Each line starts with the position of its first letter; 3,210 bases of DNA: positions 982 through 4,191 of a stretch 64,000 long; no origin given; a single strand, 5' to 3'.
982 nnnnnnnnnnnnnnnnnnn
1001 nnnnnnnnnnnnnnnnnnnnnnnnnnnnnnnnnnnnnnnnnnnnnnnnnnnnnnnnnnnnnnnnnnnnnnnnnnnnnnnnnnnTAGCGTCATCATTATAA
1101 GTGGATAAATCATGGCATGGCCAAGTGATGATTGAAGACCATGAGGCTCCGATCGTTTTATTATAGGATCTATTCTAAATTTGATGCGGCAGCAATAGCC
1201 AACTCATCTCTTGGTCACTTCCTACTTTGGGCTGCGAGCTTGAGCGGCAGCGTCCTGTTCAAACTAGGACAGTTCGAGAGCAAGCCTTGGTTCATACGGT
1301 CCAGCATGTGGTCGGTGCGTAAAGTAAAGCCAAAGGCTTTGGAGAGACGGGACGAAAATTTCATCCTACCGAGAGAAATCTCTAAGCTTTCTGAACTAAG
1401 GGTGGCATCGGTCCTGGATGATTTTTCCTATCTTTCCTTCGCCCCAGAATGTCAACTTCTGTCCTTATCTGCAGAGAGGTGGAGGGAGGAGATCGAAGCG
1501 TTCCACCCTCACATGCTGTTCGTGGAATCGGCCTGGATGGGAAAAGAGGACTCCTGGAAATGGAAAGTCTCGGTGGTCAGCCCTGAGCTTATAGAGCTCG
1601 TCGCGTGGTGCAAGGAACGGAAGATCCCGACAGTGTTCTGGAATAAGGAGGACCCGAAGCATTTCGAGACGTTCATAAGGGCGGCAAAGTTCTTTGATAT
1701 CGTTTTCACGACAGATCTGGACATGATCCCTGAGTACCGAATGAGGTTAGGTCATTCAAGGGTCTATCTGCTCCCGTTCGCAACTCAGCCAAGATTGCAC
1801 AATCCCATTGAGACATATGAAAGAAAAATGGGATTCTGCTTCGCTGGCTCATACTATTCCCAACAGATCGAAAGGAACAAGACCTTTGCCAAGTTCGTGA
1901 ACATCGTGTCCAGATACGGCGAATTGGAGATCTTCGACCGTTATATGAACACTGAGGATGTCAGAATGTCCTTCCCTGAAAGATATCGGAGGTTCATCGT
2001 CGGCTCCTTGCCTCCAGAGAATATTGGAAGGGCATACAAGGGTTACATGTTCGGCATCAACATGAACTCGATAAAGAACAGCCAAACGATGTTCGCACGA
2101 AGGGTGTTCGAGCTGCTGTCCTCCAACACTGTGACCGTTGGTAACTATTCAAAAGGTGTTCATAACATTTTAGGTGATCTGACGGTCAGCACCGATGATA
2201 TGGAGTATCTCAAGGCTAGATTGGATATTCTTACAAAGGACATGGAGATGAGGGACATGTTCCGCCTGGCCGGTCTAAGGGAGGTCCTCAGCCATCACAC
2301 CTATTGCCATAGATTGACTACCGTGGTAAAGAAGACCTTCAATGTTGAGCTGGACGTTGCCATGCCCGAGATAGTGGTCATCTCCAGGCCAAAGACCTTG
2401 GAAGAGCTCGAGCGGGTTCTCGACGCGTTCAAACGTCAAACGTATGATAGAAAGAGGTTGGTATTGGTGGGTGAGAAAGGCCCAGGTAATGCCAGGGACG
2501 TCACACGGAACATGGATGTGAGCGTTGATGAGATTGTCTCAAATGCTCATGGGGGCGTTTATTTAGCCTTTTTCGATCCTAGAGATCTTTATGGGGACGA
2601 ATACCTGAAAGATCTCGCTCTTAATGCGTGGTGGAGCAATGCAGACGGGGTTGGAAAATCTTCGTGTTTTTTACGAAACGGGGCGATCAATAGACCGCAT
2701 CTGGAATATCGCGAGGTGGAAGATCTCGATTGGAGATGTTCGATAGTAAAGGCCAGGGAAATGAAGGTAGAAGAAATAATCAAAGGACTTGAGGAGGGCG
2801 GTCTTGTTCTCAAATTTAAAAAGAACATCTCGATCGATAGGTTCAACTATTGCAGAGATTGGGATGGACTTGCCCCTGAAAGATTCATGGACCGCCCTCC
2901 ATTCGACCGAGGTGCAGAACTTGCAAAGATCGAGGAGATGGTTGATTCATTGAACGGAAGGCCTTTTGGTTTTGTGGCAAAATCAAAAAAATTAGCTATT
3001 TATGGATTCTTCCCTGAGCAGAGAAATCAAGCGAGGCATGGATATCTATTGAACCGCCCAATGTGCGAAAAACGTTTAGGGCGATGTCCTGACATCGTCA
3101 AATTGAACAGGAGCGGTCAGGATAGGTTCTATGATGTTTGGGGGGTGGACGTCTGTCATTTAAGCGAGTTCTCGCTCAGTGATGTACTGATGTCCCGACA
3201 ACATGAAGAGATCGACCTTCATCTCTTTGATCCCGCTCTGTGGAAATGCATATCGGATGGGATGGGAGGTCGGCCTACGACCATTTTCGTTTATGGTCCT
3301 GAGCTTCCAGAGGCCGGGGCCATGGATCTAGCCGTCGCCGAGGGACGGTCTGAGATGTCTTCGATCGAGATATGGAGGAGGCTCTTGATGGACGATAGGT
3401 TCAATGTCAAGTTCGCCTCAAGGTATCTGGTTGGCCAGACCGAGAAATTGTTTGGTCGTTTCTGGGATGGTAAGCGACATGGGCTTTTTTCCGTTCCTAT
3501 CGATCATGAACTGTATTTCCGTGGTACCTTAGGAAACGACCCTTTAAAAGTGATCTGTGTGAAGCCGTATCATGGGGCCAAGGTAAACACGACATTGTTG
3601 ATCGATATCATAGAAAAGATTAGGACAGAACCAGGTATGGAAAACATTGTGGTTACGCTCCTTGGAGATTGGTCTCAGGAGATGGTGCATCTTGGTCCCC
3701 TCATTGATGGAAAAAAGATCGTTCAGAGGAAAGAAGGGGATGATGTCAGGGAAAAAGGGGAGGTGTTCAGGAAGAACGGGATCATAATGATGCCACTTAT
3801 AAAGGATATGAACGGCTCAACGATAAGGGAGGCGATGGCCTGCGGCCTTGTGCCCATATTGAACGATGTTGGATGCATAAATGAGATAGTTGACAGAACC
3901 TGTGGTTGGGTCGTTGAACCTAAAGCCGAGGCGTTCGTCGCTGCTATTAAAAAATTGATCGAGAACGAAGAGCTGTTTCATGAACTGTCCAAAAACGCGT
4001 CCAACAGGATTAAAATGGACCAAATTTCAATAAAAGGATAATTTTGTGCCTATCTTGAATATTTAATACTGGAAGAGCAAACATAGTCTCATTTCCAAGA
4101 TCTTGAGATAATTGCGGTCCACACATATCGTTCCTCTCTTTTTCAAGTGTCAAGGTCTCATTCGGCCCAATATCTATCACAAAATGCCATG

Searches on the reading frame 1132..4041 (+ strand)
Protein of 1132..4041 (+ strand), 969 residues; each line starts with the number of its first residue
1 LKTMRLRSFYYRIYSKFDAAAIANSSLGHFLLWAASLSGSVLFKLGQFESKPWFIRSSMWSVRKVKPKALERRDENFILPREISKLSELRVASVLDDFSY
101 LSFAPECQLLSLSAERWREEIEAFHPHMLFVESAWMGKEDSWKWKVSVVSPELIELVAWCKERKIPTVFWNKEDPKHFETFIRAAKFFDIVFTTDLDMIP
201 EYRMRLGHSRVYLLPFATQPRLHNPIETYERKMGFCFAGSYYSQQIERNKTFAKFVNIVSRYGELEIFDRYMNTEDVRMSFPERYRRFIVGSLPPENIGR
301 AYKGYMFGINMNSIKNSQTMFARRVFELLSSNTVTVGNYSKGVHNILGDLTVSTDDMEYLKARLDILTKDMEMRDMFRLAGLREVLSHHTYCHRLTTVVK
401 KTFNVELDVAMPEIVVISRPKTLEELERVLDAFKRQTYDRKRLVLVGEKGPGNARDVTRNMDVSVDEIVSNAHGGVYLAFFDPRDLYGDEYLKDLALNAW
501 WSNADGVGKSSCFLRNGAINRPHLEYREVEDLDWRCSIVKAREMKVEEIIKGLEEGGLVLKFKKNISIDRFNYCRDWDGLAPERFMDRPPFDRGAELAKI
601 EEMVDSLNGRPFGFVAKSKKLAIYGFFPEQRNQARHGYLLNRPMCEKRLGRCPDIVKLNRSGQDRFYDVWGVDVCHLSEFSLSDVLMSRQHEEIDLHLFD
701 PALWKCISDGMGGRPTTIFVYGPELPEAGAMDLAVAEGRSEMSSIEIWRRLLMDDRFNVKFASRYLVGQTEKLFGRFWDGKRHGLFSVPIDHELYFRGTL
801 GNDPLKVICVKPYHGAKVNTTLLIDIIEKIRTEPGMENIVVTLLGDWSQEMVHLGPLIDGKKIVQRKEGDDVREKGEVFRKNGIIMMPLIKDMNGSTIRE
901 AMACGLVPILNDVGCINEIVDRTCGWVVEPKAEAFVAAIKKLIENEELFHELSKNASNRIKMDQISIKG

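Call 43: search_protein_families(library=pfam, proteins=[window:1132-4041:+], max_evalue=0.00001)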
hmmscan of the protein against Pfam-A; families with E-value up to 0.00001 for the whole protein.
window:1132-4041:+ (969 aa): 3 families
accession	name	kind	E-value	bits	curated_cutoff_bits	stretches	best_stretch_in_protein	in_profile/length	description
PF00534.26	Glycos_transf_1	-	6.5e-14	52.3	26.4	1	868-958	79-171/172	Glycosyl transferases group 1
PF13524.12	Glyco_trans_1_2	-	3.2e-13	50.3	25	1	289-398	31-142/144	Glycosyl transferase-like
PF13692.12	Glyco_trans_1_4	-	1.3e-10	42.2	27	1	809-945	6-142/142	Glycosyl transferases group 1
